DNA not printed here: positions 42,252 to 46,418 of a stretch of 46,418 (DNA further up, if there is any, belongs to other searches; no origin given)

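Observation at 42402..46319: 1305-aa extracytoplasmic lipoprotein built from Cys-rich repeat units (19 CxxC plus 5 CxC motifs)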

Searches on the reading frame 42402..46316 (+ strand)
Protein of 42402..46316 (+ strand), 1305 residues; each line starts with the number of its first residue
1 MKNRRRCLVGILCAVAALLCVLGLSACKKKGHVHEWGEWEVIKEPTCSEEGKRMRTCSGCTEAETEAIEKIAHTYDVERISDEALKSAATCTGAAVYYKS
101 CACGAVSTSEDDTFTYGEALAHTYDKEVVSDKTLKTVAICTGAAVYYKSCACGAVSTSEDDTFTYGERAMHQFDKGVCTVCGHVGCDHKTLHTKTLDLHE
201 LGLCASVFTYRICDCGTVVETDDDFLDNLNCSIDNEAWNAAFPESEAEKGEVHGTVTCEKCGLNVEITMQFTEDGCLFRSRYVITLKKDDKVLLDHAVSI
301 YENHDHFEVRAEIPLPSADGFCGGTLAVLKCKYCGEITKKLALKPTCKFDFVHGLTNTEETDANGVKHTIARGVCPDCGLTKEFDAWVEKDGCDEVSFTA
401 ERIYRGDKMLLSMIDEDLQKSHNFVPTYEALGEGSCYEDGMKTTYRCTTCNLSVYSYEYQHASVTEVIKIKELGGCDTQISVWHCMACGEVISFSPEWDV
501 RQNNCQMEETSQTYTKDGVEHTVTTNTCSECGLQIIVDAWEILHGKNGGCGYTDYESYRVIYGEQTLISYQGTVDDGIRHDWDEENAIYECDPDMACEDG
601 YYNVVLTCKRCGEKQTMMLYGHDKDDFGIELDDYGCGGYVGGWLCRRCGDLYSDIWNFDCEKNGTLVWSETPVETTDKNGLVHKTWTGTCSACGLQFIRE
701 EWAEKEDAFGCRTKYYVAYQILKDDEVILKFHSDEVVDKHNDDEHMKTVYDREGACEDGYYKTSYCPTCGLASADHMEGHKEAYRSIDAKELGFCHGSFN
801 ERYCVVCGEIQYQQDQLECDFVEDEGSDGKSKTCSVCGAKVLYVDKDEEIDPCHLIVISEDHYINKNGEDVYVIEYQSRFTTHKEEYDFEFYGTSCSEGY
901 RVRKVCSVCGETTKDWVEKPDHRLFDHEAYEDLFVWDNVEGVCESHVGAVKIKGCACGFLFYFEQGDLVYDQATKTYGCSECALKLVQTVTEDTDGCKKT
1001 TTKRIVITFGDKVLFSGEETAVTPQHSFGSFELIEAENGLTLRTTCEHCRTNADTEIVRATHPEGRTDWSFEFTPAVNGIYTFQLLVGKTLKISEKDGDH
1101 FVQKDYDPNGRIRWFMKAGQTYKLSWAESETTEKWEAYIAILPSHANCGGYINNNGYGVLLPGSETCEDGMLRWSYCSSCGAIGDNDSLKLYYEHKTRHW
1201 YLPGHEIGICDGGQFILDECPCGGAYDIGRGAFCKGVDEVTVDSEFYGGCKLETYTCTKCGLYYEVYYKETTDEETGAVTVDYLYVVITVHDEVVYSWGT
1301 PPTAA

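Call 3: search_protein_families(library=pfam, proteins=[window:42402-46316:+], max_evalue=10)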
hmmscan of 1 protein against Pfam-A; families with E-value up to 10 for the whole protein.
window:42402-46316:+ (1305 aa): 3 families
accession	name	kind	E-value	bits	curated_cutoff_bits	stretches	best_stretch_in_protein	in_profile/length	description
PF25784.1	BigA_N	-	0.11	13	24.5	1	123-169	2-29/80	BigA and YdbA N-terminal beta barrel domain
PF24844.1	PolC_DP2_central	-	3.1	7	24.3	1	308-350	328-369/372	DNA polymerase II large subunit DP2, central domain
PF00527.23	E7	-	3.8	8.2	27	0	721-770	10-60/92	E7 protein, Early protein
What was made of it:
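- On Classical zinc ribbon: There are no Pfam zinc-ribbon hits (call 3).
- On Cellulosomal dockerin protein: It is absent from the window protein (call 3).
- Closest known: Cellulosomal dockerin-bearing proteins of Clostridia and Ruminococcus. Different: The window protein has no dockerin or cohesin (call 3) and is lipid-anchored.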

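Call 4: search_protein_families(library=ncbifam, proteins=[window:42402-46316:+], max_evalue=10)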
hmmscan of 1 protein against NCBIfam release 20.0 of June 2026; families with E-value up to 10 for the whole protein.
window:42402-46316:+ (1305 aa): 1 family
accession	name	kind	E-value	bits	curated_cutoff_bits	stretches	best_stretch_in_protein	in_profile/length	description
NF005841.0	PRK07758.1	equivalog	0.074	13.4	115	1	756-773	10-29/95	hypothetical protein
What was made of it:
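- On Rubredoxin-like Fe(Cys)4: There is no Pfam or NCBIfam hit (calls 3, 4).
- There is no match to rubredoxin or Fe-S families in Pfam or NCBIfam (calls 3, 4).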

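Call 5: search_solved_structures(query=window:42402-46316:+, max_evalue=10)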
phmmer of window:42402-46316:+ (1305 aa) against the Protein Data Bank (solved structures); distinct sequences matched with E-value up to 10: 2.
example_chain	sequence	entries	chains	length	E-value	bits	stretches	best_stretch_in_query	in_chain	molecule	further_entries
7qca_SAA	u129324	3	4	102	0.49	10.9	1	721-771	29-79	40S ribosomal protein S26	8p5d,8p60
4f0x_A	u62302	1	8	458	2.1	8.8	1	335-416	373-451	Malonyl-CoA decarboxylase, mitochondrial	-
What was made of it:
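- Tried and rejected: Pfam, NCBIfam and PDB sequence searches of the whole protein found nothing below E = 0.07 (calls 3-5).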

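Call 7: find_homologous_proteins(query=window:42402-46316:+, max_evalue=0.001)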
Query window:42402-46316:+ (1305 aa): 962 proteins with E <= 0.001 among 8000 candidates; the best 120 are listed.
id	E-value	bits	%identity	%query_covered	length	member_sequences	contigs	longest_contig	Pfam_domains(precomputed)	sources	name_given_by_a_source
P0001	0.0e+0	2732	100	87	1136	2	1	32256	-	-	-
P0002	0.0e+0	2074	70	100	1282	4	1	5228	-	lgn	-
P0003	0.0e+0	2065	66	100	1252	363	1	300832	-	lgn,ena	-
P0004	0.0e+0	1895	73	85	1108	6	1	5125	-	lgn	-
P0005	1.3e-176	608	28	86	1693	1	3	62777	-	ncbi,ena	-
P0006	2.7e-164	567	45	13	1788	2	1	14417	-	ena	-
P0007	6.4e-145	503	50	11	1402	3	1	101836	PF13442.12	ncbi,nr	ncbi:MAG: hypothetical protein IJS45_09285 [Clostridia bacterium]|nr:hypothetical protein [Clostridi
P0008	4.8e-138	480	46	10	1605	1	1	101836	PF22058.3,PF22997.2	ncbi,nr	ncbi:MAG: hypothetical protein IJS45_09280 [Clostridia bacterium]|nr:hypothetical protein [Clostridi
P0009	9.3e-138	479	29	64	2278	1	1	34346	-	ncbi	-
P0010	1.6e-120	422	40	14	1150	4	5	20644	PF00963.25,PF14279.13,PF16459.12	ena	-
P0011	1.1e-116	409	41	11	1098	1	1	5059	PF16459.12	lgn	-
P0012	1.4e-99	352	31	78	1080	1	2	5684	-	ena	-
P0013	1.4e-98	349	27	60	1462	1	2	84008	-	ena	-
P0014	7.2e-96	340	27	82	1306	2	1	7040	-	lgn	-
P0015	1.2e-93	333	50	9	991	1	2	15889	PF00963.25,PF14279.13,PF16459.12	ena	-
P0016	8.5e-90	320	30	68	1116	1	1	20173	-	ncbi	-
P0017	5.0e-83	298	41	11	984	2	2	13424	PF14279.13,PF16459.12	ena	-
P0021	3.7e-70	255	38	10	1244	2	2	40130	PF16459.12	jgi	-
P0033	4.4e-54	202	26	70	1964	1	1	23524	-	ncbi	-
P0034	5.6e-53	198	49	11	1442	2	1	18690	PF16459.12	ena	-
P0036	1.4e-50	190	35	12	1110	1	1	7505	PF16459.12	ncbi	-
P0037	1.7e-50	190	51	10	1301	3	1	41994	PF00404.25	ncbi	-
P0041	1.4e-48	183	36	14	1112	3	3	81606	PF16459.12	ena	-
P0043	4.5e-48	182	50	10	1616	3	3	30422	PF16459.12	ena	-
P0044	8.5e-48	181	38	15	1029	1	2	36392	PF13946.12,PF16459.12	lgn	-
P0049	8.7e-46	174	44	8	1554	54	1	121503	PF16459.12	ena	-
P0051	1.6e-45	173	31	12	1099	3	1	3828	PF16459.12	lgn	-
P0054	5.5e-43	165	26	70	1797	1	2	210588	-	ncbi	-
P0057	1.5e-42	163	54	9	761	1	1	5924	PF00395.26,PF16459.12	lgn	-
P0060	3.6e-41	159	41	12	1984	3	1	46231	PF16459.12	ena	-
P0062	8.1e-41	158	45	8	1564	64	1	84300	PF16459.12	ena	-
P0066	7.1e-40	155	45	7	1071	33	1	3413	PF16459.12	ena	-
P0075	3.0e-36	143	43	9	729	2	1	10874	PF16459.12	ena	-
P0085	8.1e-32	128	45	9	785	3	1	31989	PF16459.12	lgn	-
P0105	3.7e-27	112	36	12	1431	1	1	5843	PF01391.24,PF18657.7,PF18676.7,PF16459.12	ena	-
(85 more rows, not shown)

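Call 11: search_protein_families(library=pfam, proteins=[P0011, P0057, P0010, P0005, P0009, P0037], max_evalue=0.01)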
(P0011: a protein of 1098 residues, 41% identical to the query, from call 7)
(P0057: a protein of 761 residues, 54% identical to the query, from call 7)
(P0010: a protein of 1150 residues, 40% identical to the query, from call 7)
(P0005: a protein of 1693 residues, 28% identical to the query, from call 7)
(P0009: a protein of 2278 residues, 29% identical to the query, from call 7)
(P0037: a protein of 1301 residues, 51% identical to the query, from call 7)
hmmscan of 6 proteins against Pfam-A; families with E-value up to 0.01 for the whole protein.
P0011 (1098 aa): 1 family
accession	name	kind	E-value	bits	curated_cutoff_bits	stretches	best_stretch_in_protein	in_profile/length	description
PF16622.11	zf-C2H2_11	-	0.0017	18.5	27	0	113-133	3-23/29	zinc-finger C2H2-type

P0057 (761 aa): 4 families
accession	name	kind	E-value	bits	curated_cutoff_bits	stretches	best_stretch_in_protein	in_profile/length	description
PF00395.25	SLH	-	2.8e-23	82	20.8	2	646-684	4-42/44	S-layer homology domain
PF16459.11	Phage_TAC_13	-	1e-05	26.3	28.8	0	332-372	42-82/98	Phage tail assembly chaperone, TAC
PF10633.15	NPCBM_assoc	-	0.00023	21.7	24.4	0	49-84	6-41/78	NPCBM-associated, NEW3 domain of alpha-galactosidase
PF15418.12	DUF4625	-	0.0099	16.6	27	0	36-135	23-114/131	Domain of unknown function (DUF4625)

P0010 (1150 aa): 6 families
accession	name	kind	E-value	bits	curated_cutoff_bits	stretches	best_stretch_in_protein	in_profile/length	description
PF16459.11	Phage_TAC_13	-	5.6e-17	62.4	28.8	0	483-527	43-77/98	Phage tail assembly chaperone, TAC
PF14279.12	HNH_5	-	4.6e-09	36.5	27.5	0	389-414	24-50/56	HNH endonuclease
PF00963.24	Cohesin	-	7.7e-09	36.3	24.1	1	27-147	2-139/139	Cohesin domain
PF08368.17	FAST_2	-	0.0021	18.9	26.9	0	398-427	10-39/89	FAST kinase-like protein, subdomain 2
PF14922.11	FWWh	-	0.0036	17.7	25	0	471-531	69-127/150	Protein of unknown function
PF17240.7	DUF5313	-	0.0087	17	27.4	0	249-290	74-114/123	Family of unknown function (DUF5313)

P0005 (1693 aa): 2 families
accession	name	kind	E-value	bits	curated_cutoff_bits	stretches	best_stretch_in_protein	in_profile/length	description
PF06649.17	DUF1161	-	0.00044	21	25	0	93-109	17-33/52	Protein of unknown function (DUF1161)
PF21366.3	TRAFD1-XIAF1_ZnF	-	0.01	16.1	27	1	535-560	9-32/43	TRAFD1/XAF1, zinc finger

P0009 (2278 aa): 0 families

P0037 (1301 aa): 6 families
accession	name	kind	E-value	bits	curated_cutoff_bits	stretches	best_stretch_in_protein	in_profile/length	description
PF00404.24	Dockerin_1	-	6.4e-09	36.3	22.9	1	1236-1291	1-54/57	Dockerin type I domain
PF14922.11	FWWh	-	4.5e-05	23.8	25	0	978-1020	80-121/150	Protein of unknown function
PF05207.18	Zn_ribbon_CSL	-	0.00013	22.1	29.2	0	1092-1146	12-50/55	CSL zinc finger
PF18998.6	Flg_new_2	-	0.00088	19.7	23.6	1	163-225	2-56/73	Divergent InlB B-repeat domain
PF09479.16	Flg_new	-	0.00092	19.7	27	0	747-814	1-65/65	Listeria-Bacteroides repeat domain (List_Bact_rpt)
PF22329.2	Nro1_C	-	0.0055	17.2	27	0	938-1003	55-124/142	Negative regulator of ofd1, C-terminal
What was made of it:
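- Closest known: Cellulosomal dockerin-bearing proteins of Clostridia and Ruminococcus. Same: The short 49-aa unit occurs in cohesin- and dockerin-containing proteins (calls 7, 11).
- Four of these were re-confirmed in single proteins (call 11). The short units co-occur with SLH, cohesin and dockerin domains (calls 7, 11).
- Tried and rejected: PF16459 (Phage_TAC_13), HNH_5 and the CSL zinc finger turned out to be summed weak matches with no single passing stretch, so I dismissed them (call 11).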

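Call 26: find_encoding_contigs(protein=P0003, flank=8000, max_places=3)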
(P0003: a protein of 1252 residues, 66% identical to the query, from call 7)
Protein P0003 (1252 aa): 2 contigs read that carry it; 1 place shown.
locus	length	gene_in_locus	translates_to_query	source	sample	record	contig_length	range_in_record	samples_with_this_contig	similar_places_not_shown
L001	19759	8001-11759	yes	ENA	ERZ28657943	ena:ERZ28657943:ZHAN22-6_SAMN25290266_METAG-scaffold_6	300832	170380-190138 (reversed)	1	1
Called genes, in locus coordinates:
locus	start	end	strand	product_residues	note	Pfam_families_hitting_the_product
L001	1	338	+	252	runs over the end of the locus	-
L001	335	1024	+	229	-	PF09140:MipZ (faint), PF10609:ParA (faint), PF13614:AAA_31, PF01656:CbiA (weak)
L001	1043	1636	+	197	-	PF00719:Pyrophosphatase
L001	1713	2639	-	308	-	PF01758:SBF (faint), PF03547:Mem_trans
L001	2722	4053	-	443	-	PF09479:Flg_new, PF00089:Trypsin, PF13365:Trypsin_2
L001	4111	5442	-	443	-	PF01235:Na_Ala_symp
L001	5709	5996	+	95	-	PF00166:Cpn10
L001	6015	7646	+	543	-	PF00118:Cpn60_TCP1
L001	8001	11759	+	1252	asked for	-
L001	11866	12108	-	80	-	PF13443:HTH_26, PF01381:HTH_3 (weak)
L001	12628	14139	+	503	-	PF01087:GalP_UDP_transf, PF02744:GalP_UDP_tr_C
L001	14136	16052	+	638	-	PF13472:Lipase_GDSL_2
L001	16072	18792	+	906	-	-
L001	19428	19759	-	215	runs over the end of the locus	PF02254:TrkA_N, PF02080:TrkA_C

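Call 38: find_related_loci(query=window:42402-46316:+, collection=genome_contigs, flank=6000)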
Query window:42402-46316:+ (1305 aa) in genome_contigs; peptide patterns used: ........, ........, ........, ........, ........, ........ (x = any residue, [..] = any of these).
22 stretches matched a pattern; 14 encode a relative of the query (tblastn E <= 1e-3); 12 distinct loci.
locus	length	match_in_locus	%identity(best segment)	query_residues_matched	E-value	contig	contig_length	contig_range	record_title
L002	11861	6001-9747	67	1-1302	0e+0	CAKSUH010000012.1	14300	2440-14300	MAG: uncultured Eubacteriales bacterium isolate REFINED_METABAT215_TOP10_CONTIGS_1500_ASSEMBLY_K77_MERGED__Hadza_PheChl_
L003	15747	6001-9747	67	1-1302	0e+0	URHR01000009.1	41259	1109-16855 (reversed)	uncultured Clostridiales bacterium isolate UMGS1014 genome assembly, contig: NODE_815_length_41259_cov_5.126565, whole g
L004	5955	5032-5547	30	1-183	1e-12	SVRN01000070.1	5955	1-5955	MAG: Oscillospiraceae bacterium isolate SIG644 NODE_192193_length_5955_cov_13.630405, whole genome shotgun sequence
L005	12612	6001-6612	30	4-220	7e-11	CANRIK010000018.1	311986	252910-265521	MAG: uncultured Clostridia bacterium isolate Lapin-008__bin33 genome assembly, contig: Lapin-008__NODE_5_length_311986_c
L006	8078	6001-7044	39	30-181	9e-10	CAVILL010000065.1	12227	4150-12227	Sphaerochaetaceae bacterium isolate H07616-L1_cleanbin_000040 genome assembly, contig: Spades_H07616-L1_contig_3750, who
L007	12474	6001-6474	31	15-185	5e-9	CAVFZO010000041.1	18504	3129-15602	Clostridium sp. AM49-4BH isolate H07615-L1_cleanbin_000046 genome assembly, contig: Spades_H07615-L1_contig_2290, whole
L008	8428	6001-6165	45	30-83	4e-9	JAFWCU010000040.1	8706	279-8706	MAG: Clostridia bacterium isolate RGIG5622 Sheep_Duodenum-3__c736389, whole genome shotgun sequence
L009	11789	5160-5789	45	11-114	5e-9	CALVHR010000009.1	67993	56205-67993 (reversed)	MAG: uncultured Clostridia bacterium isolate BRZ_GA__bin43 genome assembly, contig: BRZ_GA__NODE_742_length_67993_cov_11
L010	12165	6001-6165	45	30-83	4e-9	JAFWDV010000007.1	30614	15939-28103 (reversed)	MAG: Clostridia bacterium isolate RGIG5649 Sheep_Duodenum-3__c531, whole genome shotgun sequence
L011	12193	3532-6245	33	1-126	4e-9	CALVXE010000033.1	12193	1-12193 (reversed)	MAG: uncultured Clostridia bacterium isolate BRZ_EA__bin93 genome assembly, contig: BRZ_EA__NODE_5739_length_12193_cov_4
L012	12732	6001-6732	42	4-75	9e-9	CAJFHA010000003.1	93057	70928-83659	Candidatus Gallimonas faecium isolate Chicken_16_mag_149 genome assembly, contig: MAGpy_11413_16_idba_bin_149_fascaffold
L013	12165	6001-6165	44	22-75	4e-8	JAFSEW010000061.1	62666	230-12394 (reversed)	MAG: Oscillospiraceae bacterium isolate RGIG3079 Goat_Rectum-5__c545388, whole genome shotgun sequence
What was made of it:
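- The hosts are gut and rumen Clostridia MAGs living in reducing conditions (calls 7, 38).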
